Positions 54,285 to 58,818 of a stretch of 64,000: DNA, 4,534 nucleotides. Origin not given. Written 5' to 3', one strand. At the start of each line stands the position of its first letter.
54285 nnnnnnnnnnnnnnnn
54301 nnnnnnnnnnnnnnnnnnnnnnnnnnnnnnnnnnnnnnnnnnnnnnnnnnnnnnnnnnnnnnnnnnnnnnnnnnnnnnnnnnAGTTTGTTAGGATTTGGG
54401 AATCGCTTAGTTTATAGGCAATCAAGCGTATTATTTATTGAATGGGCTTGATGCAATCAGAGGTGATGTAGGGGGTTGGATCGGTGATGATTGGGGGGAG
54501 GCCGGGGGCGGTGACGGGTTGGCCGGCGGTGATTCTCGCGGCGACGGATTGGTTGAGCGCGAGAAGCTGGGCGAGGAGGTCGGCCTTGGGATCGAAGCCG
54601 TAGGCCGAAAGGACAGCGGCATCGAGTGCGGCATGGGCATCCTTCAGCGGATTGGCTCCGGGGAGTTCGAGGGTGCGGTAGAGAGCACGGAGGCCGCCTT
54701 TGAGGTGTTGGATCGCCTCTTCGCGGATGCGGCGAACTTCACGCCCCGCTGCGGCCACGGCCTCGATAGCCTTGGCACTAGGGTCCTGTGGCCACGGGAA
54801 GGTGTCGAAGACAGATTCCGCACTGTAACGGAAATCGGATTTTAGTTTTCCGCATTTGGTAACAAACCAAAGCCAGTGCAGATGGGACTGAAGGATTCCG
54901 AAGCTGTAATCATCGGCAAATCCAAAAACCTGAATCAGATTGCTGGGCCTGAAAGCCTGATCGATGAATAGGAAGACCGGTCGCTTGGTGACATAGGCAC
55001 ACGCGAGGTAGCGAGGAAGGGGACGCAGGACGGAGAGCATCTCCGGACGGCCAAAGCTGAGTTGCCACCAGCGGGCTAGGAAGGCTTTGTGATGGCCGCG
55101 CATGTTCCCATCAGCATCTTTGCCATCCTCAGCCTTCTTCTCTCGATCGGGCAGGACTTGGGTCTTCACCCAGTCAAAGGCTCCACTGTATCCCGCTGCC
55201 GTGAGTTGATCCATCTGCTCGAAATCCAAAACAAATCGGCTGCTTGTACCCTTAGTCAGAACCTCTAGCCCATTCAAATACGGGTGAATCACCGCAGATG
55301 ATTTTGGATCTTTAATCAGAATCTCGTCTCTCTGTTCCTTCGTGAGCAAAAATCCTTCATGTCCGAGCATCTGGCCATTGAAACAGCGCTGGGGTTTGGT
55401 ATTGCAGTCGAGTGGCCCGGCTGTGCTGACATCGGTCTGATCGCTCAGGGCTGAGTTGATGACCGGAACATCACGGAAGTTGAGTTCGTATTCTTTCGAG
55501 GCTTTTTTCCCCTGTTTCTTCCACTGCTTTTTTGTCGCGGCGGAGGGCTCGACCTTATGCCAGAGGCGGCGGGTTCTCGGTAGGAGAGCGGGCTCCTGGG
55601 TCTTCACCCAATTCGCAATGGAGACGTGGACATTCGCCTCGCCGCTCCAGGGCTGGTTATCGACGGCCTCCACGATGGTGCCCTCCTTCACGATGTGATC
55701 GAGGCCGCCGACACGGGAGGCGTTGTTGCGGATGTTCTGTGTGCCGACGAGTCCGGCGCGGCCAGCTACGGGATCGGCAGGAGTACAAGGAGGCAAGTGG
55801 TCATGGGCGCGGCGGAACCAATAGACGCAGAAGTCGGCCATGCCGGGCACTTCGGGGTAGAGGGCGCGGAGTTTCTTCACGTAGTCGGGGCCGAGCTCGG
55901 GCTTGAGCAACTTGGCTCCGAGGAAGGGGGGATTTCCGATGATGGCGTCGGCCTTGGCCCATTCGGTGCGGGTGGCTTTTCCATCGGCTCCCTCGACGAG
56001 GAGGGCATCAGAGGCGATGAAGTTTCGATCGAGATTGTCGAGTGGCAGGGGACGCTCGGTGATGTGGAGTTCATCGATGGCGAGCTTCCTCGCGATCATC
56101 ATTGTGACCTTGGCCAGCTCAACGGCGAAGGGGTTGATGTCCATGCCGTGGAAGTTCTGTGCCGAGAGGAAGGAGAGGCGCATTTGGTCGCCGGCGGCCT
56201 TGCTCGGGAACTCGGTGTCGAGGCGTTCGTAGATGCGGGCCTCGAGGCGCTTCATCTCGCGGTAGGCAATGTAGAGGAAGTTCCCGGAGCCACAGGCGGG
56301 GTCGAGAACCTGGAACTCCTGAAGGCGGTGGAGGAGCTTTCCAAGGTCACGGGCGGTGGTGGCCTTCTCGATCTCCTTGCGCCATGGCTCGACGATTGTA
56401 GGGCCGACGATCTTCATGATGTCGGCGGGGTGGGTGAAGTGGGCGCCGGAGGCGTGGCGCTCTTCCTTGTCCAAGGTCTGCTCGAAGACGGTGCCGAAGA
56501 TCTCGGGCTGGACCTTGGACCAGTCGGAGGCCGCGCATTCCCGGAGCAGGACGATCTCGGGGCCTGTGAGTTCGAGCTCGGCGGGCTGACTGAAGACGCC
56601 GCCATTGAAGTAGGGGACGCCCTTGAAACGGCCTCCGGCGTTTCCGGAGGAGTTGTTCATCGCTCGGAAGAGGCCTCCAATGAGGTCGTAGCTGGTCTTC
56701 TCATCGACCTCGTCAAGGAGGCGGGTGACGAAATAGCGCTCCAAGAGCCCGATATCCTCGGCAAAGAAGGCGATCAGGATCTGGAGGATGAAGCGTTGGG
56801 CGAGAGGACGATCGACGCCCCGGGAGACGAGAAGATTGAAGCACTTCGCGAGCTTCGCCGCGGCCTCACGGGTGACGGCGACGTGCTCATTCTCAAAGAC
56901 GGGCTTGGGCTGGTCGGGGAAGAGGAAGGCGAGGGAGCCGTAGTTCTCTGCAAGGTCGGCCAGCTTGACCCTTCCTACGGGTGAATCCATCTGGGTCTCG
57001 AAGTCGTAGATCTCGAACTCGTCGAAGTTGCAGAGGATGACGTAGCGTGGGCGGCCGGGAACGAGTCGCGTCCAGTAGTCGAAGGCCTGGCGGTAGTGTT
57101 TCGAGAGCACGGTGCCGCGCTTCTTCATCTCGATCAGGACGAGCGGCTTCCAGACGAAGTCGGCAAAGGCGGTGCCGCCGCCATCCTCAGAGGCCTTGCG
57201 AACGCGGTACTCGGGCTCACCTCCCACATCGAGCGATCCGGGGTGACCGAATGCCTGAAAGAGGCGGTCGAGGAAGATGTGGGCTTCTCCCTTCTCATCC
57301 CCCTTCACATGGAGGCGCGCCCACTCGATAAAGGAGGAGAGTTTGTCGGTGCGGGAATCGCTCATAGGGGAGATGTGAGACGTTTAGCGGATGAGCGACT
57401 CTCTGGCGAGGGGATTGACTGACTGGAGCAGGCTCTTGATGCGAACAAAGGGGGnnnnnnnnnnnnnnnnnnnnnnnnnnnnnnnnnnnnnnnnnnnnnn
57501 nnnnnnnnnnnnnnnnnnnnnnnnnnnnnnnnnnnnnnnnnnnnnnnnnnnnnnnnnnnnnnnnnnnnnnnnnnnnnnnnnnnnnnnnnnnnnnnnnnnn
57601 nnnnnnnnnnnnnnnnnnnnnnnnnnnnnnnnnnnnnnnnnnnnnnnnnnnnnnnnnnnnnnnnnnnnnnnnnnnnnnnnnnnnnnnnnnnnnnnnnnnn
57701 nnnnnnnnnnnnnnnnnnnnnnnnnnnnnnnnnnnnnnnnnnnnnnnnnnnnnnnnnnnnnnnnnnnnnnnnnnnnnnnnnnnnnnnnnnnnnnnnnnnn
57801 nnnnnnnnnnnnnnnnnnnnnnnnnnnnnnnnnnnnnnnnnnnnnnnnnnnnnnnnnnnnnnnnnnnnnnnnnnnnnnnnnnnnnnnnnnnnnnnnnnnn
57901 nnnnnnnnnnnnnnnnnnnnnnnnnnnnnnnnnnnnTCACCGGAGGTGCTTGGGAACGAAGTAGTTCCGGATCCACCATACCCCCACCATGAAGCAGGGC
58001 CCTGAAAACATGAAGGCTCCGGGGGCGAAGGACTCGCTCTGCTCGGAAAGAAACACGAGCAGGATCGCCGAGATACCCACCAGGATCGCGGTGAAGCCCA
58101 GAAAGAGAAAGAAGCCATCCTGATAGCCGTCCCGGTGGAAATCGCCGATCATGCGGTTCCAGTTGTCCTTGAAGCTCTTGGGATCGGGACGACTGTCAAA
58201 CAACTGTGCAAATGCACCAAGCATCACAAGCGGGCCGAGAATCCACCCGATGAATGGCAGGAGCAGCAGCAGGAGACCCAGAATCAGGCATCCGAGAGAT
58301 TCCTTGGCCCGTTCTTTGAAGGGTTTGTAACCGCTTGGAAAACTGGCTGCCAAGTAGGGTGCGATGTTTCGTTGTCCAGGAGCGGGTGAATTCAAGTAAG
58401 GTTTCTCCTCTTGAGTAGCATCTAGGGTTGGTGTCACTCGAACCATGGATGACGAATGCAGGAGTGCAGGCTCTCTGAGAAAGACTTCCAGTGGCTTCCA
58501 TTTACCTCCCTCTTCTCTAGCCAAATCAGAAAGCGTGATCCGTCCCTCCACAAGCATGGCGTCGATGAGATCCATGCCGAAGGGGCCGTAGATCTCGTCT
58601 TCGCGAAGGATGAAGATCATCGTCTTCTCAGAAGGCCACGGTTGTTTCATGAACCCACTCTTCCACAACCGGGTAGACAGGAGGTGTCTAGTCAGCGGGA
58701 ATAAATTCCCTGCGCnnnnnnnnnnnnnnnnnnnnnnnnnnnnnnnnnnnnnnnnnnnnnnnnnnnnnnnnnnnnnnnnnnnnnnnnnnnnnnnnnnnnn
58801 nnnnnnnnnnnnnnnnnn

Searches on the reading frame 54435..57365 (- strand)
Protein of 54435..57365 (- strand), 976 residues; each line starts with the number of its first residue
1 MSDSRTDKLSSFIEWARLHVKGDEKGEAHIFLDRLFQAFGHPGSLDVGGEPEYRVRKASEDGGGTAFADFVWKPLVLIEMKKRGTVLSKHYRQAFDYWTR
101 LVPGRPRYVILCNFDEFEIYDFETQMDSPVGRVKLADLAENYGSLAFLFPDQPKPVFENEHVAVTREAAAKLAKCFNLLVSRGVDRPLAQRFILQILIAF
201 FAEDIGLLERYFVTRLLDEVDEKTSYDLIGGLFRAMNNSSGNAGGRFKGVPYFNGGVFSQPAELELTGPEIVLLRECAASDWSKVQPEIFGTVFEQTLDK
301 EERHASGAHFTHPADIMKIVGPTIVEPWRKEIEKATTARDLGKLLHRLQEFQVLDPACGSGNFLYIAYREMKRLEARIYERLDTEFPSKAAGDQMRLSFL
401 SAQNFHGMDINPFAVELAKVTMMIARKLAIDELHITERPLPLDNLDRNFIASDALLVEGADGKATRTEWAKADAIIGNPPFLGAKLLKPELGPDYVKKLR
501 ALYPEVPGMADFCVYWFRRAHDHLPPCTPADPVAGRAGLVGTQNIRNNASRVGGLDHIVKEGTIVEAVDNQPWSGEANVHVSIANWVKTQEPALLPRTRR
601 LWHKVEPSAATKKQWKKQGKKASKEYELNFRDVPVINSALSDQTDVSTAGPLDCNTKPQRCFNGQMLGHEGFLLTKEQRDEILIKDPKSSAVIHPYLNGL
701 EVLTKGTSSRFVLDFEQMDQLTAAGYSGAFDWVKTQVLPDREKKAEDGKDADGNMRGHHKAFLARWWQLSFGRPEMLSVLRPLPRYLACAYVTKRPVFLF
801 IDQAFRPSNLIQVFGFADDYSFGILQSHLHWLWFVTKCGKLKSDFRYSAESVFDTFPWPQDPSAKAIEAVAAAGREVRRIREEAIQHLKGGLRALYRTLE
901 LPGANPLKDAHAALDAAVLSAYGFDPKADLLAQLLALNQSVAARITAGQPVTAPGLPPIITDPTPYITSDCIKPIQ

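Call 5: search_protein_families(library=padloc, proteins=[window:54435-57365:-], max_evalue=0.01)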
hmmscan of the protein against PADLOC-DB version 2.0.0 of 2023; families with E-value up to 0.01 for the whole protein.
window:54435-57365:- (976 aa): 43 families (the best 25 are shown)
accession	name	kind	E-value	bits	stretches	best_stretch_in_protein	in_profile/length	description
PDLC03599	REase_MTase_IIG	-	0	1120.3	1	5-975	4-958/959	Type IIG restriction enzyme-methyltransferase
PDLC03627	REase_MTase_IIG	-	2.2e-143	477.4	2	463-947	554-1030/1136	Type IIG restriction enzyme-methyltransferase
PDLC03598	REase_MTase_IIG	-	6.2e-110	366.5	1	9-938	12-904/912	Type IIG restriction enzyme-methyltransferase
PDLC02643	DrmMI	-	5.8e-79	264.3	3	615-925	977-1274/1347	DrmMI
PDLC02646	DrmMI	-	1.7e-42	143.6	1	471-926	282-705/792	DrmMI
PDLC02644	DrmMI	-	3e-34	116.1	2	624-925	498-823/988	DrmMI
PDLC03618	REase_MTase_IIG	-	5.8e-34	114.6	2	470-587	864-974/1429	Type IIG restriction enzyme-methyltransferase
PDLC04134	mad2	-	5.5e-29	99.3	1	50-499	28-382/492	mads_2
PDLC02640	DrmMI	-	8.7e-20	68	1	683-924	672-910/1015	DrmMI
PDLC02639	DrmMI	-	4.8e-16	56.2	1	470-586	581-691/803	DrmMI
PDLC03601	REase_MTase_IIG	-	2.4e-14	50.2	2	329-457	439-558/1110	Type IIG restriction enzyme-methyltransferase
PDLC02638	DrmMI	-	7e-14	48.9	2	473-522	873-922/935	DrmMI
PDLC02529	PglX|PglXI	-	3.6e-11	39.5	1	348-464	226-328/1189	PglX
PDLC03604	REase_MTase_IIG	-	6.9e-10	35.6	1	280-486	316-549/1011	Type IIG restriction enzyme-methyltransferase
PDLC03630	REase_MTase_IIG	-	1e-07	28.2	1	288-425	352-469/1100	Type IIG restriction enzyme-methyltransferase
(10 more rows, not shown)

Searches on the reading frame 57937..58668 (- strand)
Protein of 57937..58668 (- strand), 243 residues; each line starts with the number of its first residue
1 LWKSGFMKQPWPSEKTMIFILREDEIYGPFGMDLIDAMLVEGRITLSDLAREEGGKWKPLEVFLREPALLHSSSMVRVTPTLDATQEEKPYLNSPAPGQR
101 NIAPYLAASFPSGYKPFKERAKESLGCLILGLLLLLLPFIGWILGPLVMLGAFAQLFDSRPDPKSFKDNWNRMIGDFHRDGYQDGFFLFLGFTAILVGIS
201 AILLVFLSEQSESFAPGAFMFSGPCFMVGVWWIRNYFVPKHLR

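Call 12: search_protein_families(library=ncbifam, proteins=[window:57937-58668:-], max_evalue=0.1)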
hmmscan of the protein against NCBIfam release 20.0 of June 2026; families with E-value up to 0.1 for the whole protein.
window:57937-58668:- (243 aa): 0 families

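Call 13: search_protein_families(library=phrogs, proteins=[window:57937-58668:-], max_evalue=0.1)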
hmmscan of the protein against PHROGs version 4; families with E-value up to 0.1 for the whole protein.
window:57937-58668:- (243 aa): 0 families

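Call 42: search_protein_families(library=pfam, proteins=[window:57937-58650:-], max_evalue=0.01)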
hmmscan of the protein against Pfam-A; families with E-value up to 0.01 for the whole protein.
window:57937-58650:- (237 aa): 1 family
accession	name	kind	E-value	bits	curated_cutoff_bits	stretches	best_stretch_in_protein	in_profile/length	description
PF14237.11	GYF_2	-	0.0037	17.4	25.8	1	13-54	2-44/50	GYF domain 2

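Call 82: search_protein_families(library=padloc, proteins=[window:57937-58650:-], max_evalue=0.01)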
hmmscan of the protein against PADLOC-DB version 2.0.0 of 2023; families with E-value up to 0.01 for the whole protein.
window:57937-58650:- (237 aa): 0 families
